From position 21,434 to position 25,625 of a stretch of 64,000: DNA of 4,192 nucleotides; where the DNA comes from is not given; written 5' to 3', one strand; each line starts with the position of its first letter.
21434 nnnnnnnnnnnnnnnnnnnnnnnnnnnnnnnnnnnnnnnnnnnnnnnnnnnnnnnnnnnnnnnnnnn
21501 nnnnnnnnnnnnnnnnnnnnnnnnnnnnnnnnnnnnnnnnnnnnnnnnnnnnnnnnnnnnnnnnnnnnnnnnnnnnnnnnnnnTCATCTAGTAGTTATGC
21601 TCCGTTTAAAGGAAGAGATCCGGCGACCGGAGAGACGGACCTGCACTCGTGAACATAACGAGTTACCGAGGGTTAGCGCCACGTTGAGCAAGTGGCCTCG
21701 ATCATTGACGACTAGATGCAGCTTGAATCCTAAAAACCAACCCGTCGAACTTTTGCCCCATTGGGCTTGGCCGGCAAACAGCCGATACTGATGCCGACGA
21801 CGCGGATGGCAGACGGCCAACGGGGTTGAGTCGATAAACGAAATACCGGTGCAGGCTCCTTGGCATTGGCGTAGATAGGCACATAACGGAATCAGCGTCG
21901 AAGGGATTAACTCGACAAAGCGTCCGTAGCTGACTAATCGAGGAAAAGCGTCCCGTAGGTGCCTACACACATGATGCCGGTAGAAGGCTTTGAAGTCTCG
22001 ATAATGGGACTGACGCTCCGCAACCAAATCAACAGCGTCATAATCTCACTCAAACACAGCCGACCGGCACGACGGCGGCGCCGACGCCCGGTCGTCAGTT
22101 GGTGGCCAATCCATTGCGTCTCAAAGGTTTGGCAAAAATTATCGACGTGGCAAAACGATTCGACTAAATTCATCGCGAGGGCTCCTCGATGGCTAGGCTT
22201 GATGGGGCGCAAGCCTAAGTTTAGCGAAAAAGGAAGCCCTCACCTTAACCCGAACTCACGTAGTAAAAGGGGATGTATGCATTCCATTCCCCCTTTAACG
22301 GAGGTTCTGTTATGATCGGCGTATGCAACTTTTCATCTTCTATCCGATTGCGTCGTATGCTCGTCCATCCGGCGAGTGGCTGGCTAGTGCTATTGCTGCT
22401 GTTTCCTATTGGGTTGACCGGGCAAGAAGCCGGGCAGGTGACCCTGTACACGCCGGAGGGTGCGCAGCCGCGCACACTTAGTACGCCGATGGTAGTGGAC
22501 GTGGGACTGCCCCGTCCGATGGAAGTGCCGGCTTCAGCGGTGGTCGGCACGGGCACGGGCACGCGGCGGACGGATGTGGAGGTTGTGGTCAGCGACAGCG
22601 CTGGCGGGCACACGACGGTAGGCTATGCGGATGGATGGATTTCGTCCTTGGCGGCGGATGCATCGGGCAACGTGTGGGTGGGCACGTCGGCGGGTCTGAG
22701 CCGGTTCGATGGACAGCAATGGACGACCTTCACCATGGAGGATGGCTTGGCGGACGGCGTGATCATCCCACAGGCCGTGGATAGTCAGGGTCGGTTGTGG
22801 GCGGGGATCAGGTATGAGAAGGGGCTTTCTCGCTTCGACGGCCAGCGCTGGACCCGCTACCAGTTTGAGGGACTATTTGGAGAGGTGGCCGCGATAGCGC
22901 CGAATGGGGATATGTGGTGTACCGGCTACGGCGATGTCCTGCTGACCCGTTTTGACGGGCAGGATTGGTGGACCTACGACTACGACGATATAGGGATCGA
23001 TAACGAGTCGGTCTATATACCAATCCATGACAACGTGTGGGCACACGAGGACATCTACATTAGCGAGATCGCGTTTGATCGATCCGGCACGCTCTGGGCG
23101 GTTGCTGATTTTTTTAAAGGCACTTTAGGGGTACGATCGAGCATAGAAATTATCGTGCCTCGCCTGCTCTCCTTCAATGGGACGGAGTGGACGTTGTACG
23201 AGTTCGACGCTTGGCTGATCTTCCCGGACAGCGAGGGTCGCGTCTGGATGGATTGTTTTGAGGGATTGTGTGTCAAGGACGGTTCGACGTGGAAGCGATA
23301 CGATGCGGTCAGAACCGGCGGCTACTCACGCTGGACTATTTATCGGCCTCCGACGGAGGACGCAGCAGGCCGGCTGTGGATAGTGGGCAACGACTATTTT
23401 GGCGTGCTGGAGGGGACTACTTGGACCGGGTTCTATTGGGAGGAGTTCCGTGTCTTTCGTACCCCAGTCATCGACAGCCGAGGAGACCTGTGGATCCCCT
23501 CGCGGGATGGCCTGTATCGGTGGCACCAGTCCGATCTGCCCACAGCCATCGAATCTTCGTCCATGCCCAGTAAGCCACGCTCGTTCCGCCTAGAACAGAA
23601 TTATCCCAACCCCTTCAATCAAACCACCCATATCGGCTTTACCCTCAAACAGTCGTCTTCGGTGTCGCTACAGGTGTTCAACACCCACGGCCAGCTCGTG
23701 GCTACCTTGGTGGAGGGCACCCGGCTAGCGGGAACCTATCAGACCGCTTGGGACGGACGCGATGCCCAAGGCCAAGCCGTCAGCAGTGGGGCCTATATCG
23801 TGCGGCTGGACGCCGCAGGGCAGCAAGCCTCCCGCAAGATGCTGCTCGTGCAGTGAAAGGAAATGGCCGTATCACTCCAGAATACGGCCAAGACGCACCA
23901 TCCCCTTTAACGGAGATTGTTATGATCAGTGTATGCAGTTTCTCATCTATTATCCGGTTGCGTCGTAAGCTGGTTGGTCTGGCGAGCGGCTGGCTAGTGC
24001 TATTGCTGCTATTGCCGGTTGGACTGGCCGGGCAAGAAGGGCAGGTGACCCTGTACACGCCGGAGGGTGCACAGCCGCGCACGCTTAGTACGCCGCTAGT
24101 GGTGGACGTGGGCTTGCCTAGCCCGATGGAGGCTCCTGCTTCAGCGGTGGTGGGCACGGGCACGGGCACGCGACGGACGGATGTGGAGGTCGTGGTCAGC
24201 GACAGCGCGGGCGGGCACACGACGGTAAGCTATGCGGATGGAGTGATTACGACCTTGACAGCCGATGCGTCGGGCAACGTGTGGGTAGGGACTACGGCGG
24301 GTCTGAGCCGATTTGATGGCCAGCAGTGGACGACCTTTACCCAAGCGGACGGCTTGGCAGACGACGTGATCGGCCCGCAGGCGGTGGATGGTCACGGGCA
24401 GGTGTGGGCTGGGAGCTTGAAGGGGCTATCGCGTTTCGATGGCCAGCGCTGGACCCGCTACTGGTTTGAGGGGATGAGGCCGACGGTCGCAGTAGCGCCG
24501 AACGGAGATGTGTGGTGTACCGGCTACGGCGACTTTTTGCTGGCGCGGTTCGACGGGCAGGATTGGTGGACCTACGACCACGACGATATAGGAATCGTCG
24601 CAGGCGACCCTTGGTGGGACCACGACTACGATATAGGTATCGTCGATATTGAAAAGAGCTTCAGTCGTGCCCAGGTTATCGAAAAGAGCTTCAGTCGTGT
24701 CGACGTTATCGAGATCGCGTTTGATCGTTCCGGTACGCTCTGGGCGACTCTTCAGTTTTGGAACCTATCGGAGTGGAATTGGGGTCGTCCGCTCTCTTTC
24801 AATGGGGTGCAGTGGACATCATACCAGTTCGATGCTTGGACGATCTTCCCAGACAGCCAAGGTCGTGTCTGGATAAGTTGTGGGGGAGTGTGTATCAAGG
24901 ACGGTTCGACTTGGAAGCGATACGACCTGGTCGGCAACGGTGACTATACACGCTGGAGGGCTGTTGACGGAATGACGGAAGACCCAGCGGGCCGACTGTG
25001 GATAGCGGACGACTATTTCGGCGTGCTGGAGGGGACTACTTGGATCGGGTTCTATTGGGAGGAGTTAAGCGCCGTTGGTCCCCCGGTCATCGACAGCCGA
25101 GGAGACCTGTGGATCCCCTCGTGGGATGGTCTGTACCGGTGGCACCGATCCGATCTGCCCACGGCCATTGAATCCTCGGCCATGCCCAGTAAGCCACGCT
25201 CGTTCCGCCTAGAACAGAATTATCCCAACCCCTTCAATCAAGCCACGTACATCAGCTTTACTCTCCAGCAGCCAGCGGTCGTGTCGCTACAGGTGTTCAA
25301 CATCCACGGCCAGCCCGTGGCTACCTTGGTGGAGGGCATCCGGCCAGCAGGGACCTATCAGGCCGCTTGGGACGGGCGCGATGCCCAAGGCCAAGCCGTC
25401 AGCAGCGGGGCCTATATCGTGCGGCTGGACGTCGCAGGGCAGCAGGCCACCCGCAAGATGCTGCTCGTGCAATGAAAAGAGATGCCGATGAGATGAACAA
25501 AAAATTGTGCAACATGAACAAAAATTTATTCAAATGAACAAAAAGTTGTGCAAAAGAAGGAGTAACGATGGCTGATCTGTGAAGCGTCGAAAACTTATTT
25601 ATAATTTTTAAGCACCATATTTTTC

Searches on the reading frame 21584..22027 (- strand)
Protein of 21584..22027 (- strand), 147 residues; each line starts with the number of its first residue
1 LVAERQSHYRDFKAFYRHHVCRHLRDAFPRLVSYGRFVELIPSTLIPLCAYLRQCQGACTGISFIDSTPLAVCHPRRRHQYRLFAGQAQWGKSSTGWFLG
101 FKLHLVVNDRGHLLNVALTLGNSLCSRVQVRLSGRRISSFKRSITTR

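Call 58: search_protein_families(library=pfam, proteins=[window:21584-22027:-], max_evalue=0.001)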
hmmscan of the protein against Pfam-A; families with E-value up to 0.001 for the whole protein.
window:21584-22027:- (147 aa): 2 families
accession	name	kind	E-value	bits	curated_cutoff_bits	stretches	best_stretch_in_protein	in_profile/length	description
PF13612.12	DDE_Tnp_1_3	-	5.1e-28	98.4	27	1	57-123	2-68/155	Transposase DDE domain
PF01609.27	DDE_Tnp_1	-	2.2e-07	31.3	23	1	60-123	4-59/200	Transposase DDE domain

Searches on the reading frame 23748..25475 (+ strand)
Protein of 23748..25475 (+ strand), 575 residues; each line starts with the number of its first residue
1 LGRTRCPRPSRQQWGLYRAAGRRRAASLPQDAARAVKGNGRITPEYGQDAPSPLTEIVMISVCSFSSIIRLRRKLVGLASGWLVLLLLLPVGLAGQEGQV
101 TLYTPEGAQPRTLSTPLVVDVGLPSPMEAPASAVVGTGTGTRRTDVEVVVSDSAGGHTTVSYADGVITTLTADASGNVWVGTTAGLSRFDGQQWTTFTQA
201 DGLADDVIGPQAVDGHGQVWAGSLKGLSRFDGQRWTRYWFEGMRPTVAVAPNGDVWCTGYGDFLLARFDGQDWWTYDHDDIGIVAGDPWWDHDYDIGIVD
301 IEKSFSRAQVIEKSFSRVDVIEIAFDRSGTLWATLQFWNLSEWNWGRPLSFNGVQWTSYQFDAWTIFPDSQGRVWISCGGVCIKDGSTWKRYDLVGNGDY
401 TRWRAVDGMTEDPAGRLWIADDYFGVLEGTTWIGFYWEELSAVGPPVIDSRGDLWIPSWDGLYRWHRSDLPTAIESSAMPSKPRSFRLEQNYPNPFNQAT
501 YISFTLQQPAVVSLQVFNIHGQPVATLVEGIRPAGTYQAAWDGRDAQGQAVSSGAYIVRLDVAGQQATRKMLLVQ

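Call 6: search_protein_families(library=pfam, proteins=[window:23748-25475:+], max_evalue=0.01)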
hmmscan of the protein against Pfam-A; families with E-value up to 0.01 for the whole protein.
window:23748-25475:+ (575 aa): 4 families
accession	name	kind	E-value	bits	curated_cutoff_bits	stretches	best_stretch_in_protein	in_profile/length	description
PF13860.13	FlgD_ig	-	1.2e-10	41.6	27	1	497-560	7-73/79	FlgD Ig-like domain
PF07494.17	Reg_prop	-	8.5e-09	35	20.4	0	162-183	2-23/24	Two component regulator propeller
PF18962.6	Por_Secre_tail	-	8.3e-05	23.2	27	1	492-571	2-73/75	Secretion system C-terminal sorting domain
PF10029.15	DUF2271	-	0.0049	17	27.3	1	532-571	72-111/136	Predicted periplasmic protein (DUF2271)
